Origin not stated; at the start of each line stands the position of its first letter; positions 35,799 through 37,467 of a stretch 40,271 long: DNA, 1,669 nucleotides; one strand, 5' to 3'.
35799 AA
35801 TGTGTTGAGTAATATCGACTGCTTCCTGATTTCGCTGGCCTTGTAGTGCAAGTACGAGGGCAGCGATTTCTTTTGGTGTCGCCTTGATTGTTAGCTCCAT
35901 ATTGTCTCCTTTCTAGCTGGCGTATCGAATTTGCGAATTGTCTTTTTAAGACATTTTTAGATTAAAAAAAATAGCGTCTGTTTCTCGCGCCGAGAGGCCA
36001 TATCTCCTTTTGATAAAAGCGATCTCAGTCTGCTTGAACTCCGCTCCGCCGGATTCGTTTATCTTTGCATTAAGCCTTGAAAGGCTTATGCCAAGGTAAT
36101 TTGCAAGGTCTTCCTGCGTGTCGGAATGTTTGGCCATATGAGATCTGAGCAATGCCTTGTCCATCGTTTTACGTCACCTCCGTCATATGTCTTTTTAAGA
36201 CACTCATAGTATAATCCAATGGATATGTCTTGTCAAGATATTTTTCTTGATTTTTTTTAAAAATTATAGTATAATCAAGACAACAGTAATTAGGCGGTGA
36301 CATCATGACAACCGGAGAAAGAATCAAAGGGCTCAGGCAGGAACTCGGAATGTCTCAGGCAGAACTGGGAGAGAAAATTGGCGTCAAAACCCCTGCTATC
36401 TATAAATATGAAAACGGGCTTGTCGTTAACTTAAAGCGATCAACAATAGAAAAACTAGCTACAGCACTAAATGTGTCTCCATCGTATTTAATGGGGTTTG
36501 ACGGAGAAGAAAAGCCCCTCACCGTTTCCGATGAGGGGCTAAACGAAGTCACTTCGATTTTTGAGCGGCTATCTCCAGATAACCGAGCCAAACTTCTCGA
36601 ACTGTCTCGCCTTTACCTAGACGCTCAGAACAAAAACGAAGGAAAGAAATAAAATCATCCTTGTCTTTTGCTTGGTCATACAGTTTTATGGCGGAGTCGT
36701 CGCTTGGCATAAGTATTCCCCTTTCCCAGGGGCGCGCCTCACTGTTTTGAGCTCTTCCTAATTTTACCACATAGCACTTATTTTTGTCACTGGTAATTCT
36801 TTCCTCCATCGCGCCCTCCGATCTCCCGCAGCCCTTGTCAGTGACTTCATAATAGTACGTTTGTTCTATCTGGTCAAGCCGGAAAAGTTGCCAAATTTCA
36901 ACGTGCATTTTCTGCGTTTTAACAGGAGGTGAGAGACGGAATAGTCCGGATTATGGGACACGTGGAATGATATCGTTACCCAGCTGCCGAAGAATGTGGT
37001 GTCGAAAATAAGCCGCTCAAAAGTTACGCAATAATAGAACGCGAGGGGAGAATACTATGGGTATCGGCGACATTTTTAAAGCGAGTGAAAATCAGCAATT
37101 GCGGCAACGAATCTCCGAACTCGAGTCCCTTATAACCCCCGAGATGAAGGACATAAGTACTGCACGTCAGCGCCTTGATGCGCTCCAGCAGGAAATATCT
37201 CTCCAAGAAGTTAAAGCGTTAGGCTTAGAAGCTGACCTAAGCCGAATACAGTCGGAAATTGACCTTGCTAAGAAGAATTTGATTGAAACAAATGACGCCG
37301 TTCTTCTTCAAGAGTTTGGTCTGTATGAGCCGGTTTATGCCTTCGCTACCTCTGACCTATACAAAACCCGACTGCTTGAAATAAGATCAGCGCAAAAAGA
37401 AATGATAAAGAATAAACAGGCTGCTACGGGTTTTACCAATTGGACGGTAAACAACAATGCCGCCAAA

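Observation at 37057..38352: Moron between repressor and integrase encodes a DUF4041-like + T5orf172/GIY-YIG-like protein: candidate prophage-borne anti-phage nuclease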

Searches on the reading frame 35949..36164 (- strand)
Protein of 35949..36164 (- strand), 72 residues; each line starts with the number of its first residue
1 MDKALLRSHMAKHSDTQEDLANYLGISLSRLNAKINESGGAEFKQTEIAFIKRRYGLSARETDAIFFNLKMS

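Call 4: search_protein_families(library=pfam, proteins=[window:35949-36164:-], max_evalue=0.01)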
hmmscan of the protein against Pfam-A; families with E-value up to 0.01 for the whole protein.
window:35949-36164:- (72 aa): 0 families
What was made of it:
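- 35946..36164 (-): Divergent 72-aa ORF, in the Cro position of the genetic switch. It has no Pfam hit (call 4), so the role is inferred from position.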

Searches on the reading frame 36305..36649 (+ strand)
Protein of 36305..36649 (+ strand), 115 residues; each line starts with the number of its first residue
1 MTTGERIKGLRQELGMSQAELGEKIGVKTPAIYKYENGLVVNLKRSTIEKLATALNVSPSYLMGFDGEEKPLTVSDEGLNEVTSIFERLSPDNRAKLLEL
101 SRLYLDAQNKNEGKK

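Call 4: search_protein_families(library=pfam, proteins=[window:36305-36649:+], max_evalue=0.01)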
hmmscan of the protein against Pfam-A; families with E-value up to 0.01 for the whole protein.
window:36305-36649:+ (115 aa): 6 families
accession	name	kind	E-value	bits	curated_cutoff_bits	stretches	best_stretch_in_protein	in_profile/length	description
PF01381.28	HTH_3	-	1.4e-15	57.4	23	1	7-62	1-55/55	Helix-turn-helix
PF13560.12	HTH_31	-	5.2e-11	43.1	27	1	4-59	3-58/64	Helix-turn-helix domain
PF12844.13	HTH_19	-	6.5e-10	39.2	30.2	1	4-63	1-59/64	Helix-turn-helix domain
PF13443.12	HTH_26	-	1.7e-08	35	22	1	6-65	1-60/63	Cro/C1-type HTH DNA-binding domain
PF13404.12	HTH_AsnC-type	-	0.0093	16.2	27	0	16-32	18-34/42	AsnC-type helix-turn-helix domain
PF15731.11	MqsA_antitoxin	-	0.0099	16.4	30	0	3-59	70-124/131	Antitoxin component of bacterial toxin-antitoxin system, MqsA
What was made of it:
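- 36305..36652 (+): Cro/CI-type HTH repressor candidate (115 aa), co-oriented with the SNIPE gene and the integrase. Pfam HTH_3 E=1.4e-15 (call 4).
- Checked: The neighbours are as stated: an HTH_3 protein at 36305-36652 (+) and a large serine recombinase at 38450/38456-40033 (+) (call 4).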

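Call 7: search_protein_families(library=phrogs, proteins=[window:36305-36649:+], max_evalue=0.001)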
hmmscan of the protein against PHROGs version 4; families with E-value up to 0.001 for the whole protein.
window:36305-36649:+ (115 aa): 16 families
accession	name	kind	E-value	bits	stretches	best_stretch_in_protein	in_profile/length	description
phrog_8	-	transcription regulation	8.1e-24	85.7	1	1-72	75-145/346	transcriptional regulator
phrog_4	-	transcription regulation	3.7e-16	60.1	1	1-75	135-204/400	transcriptional repressor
phrog_2967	-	transcription regulation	3.4e-15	57.2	1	3-110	11-111/225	transcriptional regulator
phrog_3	-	transcription regulation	3.1e-13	51.3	1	1-81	87-164/430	transcriptional repressor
phrog_2439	-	transcription regulation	1.1e-11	45.2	1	2-64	7-68/367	transcriptional regulator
phrog_5823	-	transcription regulation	5e-11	43.4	1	1-77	5-82/404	transcriptional regulator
phrog_2328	-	transcription regulation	5.5e-09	36.9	1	3-69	16-81/128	transcriptional repressor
phrog_7241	-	transcription regulation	1e-08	36.3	1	7-62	66-120/122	transcriptional regulator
phrog_1373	-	transcription regulation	1.3e-08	36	1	5-58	66-118/166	transcriptional regulator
phrog_4779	-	transcription regulation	1.5e-07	32.8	1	1-60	1-61/98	transcriptional regulator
phrog_1994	-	DNA, RNA and nucleotide metabolism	7.3e-06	27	1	5-68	2-64/170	DNA binding protein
phrog_2104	-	unknown function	9.8e-06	26.7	1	5-38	42-75/103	-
phrog_14076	-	transcription regulation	0.00014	23.3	1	3-69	14-75/86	transcriptional regulator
phrog_34939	-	unknown function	0.00019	22.2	1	3-65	10-72/280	-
phrog_35195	-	unknown function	0.00082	20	1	1-66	1-66/159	-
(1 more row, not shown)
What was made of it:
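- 36305..36652 (+): PHROG transcriptional regulator/repressor families (call 7).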

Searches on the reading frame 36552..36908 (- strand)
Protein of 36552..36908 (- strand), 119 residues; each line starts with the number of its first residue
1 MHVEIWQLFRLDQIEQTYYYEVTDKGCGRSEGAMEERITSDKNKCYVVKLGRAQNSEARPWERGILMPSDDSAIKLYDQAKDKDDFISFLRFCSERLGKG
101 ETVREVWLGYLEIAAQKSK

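Call 4: search_protein_families(library=pfam, proteins=[window:36552-36908:-], max_evalue=0.01)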
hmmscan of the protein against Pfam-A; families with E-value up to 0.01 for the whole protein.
window:36552-36908:- (119 aa): 0 families

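Call 5: search_protein_families(library=padloc, proteins=[window:36552-36908:-], max_evalue=0.01)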
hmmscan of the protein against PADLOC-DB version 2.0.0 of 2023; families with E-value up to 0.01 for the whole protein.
window:36552-36908:- (119 aa): 0 families
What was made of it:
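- The first ~66 positions of the PADLOC model are not matched (call 5).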

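Call 6: search_protein_families(library=ncbifam, proteins=[window:36552-36908:-], max_evalue=0.01)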
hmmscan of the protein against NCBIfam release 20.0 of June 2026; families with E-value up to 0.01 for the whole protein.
window:36552-36908:- (119 aa): 0 families
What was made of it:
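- Tried and rejected: NCBIfam: no meaningful hit (call 6).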

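Call 7: search_protein_families(library=phrogs, proteins=[window:36552-36908:-], max_evalue=0.001)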
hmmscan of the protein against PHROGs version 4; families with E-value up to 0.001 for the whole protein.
window:36552-36908:- (119 aa): 0 families

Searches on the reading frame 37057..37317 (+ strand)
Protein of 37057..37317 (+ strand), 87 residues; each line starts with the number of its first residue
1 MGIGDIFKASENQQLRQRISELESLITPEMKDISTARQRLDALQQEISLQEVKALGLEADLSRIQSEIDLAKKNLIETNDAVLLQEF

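Call 58: search_protein_families(library=pfam, proteins=[window:37057-37317:+], max_evalue=1)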
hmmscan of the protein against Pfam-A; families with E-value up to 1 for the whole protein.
seq(87 aa): 10 families
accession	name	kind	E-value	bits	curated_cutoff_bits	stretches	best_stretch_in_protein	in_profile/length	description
PF09787.14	Golgin_A5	-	0.00047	20.2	31.7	1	11-79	66-134/305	Golgin subfamily A member 5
PF08990.16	Docking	-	0.00056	20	20.9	1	10-24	15-29/29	Erythronolide synthase docking domain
PF10186.14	ATG14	-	0.0018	17.9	33.2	1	9-81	32-105/347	Vacuolar sorting 38 and autophagy-related subunit 14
PF04949.18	Transcrip_act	-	0.0037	17.6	27.5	1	11-47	59-95/154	Transcriptional activator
PF18455.6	GBR2_CC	-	0.063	13.6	25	0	10-23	15-28/39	Gamma-aminobutyric acid type B receptor subunit 2 coiled-coil domain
PF04508.17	Pox_A_type_inc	-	0.17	12.2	21.4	1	13-24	4-15/23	Viral A-type inclusion protein repeat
PF19962.4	EAD9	-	0.25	11.6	25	1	48-82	2-36/62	Effector-associated domain 9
PF05377.16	FlaC_arch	-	0.29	12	27.8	0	57-81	5-29/55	Flagella accessory protein C (FlaC)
PF07716.20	bZIP_2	-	0.3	11.6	22.3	0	10-23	39-52/54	Basic region leucine zipper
PF07851.19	TMEM120A-B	-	0.34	10.6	29.8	1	11-79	17-86/324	TMEM120A/B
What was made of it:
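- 37093..37314 (+): N-terminal coiled-coil region (aa 13-86), with a nearly invariant TPE break at aa 27-29. Only generic coiled-coil Pfam noise was found (call 58).
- On PspA/Vipp1 (ESCRT-III) or MinE (considered for the N-terminal region only): A Pfam scan of ten N-terminal regions at E up to 1 returned only generic coiled-coil families, all below their gathering scores (call 58).
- Closest known: N-terminal amphipathic membrane-targeting helices: MinE MTS. Different: No PspA_IM30, MinE or DivIVA profile hit was found (call 58).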
